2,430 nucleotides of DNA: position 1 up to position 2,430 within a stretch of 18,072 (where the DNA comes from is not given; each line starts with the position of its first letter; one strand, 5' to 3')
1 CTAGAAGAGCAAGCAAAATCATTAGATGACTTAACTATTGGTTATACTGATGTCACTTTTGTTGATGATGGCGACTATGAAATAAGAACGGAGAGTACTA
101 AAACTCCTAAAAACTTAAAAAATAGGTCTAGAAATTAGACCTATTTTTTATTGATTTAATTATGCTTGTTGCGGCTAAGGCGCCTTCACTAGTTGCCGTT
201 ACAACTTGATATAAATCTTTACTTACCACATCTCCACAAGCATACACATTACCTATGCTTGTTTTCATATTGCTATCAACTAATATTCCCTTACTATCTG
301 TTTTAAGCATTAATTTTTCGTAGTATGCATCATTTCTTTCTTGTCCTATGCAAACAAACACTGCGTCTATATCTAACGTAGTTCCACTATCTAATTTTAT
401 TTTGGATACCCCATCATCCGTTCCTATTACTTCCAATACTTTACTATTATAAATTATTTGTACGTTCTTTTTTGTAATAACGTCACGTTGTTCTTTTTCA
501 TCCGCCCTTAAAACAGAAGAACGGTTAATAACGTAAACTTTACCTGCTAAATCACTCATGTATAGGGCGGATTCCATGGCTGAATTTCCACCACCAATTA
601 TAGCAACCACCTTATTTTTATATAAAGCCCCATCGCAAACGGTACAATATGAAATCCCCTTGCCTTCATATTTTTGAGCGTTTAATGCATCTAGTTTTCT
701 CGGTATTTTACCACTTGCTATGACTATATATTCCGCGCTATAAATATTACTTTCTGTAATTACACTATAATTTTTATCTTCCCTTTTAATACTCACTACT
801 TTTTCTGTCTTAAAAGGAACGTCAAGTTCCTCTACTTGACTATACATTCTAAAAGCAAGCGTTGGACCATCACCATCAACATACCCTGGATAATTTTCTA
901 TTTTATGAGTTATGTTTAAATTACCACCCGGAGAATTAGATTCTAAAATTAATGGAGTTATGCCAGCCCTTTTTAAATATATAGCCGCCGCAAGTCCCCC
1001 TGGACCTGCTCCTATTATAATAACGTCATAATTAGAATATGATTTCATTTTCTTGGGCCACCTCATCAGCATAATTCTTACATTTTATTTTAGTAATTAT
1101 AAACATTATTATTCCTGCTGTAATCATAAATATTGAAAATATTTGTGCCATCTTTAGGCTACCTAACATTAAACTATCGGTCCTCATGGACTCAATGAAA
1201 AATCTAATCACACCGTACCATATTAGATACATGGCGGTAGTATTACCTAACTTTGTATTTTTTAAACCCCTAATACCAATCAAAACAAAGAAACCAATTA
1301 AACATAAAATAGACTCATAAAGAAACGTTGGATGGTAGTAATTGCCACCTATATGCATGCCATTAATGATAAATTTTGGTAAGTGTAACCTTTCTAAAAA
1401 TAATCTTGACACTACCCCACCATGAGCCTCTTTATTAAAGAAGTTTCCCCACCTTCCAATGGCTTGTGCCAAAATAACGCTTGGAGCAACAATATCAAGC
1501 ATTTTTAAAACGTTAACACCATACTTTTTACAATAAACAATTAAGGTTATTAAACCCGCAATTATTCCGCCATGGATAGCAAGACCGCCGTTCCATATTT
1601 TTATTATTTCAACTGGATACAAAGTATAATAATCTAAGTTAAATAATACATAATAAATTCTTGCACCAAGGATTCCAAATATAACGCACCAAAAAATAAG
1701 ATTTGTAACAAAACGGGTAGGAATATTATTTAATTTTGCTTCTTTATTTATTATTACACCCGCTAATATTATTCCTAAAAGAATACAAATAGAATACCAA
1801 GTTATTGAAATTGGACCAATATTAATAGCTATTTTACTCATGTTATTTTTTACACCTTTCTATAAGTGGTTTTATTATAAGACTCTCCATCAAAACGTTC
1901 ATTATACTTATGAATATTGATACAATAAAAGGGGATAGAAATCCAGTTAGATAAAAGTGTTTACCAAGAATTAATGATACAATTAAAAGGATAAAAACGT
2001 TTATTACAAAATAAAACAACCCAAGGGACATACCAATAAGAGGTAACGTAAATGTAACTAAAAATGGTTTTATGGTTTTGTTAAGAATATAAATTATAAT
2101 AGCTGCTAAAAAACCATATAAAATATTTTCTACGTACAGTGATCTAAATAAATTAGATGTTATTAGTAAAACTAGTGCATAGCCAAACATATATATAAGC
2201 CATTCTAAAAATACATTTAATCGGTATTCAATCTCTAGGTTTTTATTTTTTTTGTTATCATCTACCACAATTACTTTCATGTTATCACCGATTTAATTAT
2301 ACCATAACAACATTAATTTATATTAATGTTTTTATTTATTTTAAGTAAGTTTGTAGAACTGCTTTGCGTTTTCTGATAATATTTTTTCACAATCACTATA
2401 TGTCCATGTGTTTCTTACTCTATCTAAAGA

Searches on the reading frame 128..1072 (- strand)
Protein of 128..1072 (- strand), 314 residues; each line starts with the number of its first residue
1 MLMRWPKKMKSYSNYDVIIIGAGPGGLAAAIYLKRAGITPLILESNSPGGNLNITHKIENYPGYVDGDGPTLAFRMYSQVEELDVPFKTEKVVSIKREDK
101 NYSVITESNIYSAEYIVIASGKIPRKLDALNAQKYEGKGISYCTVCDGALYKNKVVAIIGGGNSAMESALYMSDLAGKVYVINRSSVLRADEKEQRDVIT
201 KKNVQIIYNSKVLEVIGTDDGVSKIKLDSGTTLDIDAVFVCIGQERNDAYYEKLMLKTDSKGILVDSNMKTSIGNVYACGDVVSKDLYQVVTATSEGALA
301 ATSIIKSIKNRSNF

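Call 45: search_protein_families(library=pfam, proteins=[window:128-1072:-], max_evalue=0.00001)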
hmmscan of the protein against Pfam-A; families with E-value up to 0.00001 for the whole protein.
window:128-1072:- (314 aa): 10 families
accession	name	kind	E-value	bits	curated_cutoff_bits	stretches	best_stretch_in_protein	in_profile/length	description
PF07992.20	Pyr_redox_2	-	2.1e-49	169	26.1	1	15-297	1-291/291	Pyridine nucleotide-disulphide oxidoreductase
PF13738.12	Pyr_redox_3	-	9.8e-28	97.7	30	2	79-280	92-305/305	Pyridine nucleotide-disulphide oxidoreductase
PF00070.33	Pyr_redox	-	4.3e-15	56.4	22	1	156-228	2-80/82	Pyridine nucleotide-disulphide oxidoreductase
PF03486.20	HI0933_like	-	4.2e-10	39.9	50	0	16-62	2-57/244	HI0933-like protein Rossmann domain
PF01266.30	DAO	-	8.3e-10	39.2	27.9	0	16-50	1-37/353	FAD dependent oxidoreductase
PF00890.30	FAD_binding_2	-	5.5e-09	36.2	20.4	0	16-51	1-37/414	FAD binding domain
PF01946.23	Thi4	-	8.1e-09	35.5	26.2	1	3-50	6-55/235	Thi4 family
PF13450.12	NAD_binding_8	-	9.8e-07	29.4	21.9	1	19-53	1-36/68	NAD(P)-binding Rossmann-like domain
PF12831.13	FAD_oxidored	-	1.1e-06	28.7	27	0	16-52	1-38/416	FAD dependent oxidoreductase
PF01494.25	FAD_binding_3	-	1.7e-06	27.9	22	1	15-46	2-33/349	FAD binding domain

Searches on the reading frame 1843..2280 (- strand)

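Call 3: search_protein_families(library=pfam, proteins=[window:1843-2280:-], max_evalue=0.1)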
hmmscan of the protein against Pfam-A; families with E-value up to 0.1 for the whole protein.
window:1843-2280:- (145 aa): 2 families
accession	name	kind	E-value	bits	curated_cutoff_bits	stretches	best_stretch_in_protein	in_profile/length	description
PF04020.18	Phage_holin_4_2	-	1.3e-18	67.9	28.8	1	26-129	2-104/105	Mycobacterial 4 TMS phage holin, superfamily IV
PF02588.21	YitT_membrane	-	0.015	15.1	24.3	1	81-132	40-90/205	Uncharacterised 5xTM membrane BCR, YitT family COG1284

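Call 4: search_protein_families(library=ncbifam, proteins=[window:1843-2280:-], max_evalue=0.1)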
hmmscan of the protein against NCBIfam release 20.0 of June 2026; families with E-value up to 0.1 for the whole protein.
window:1843-2280:- (145 aa): 1 family
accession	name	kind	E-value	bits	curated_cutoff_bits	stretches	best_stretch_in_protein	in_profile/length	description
NF043039.1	HgcAB_like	equivalog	0.098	12.2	285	0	10-127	145-264/350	HgcAB-like fusion protein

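Call 62: search_protein_families(library=padloc, proteins=[window:1843-2280:-], max_evalue=0.01)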
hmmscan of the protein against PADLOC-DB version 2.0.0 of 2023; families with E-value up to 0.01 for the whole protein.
window:1843-2280:- (145 aa): 0 families

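Call 63: search_protein_families(library=phrogs, proteins=[window:1843-2280:-], max_evalue=0.001)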
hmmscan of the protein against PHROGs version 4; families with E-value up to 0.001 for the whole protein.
window:1843-2280:- (145 aa): 0 families
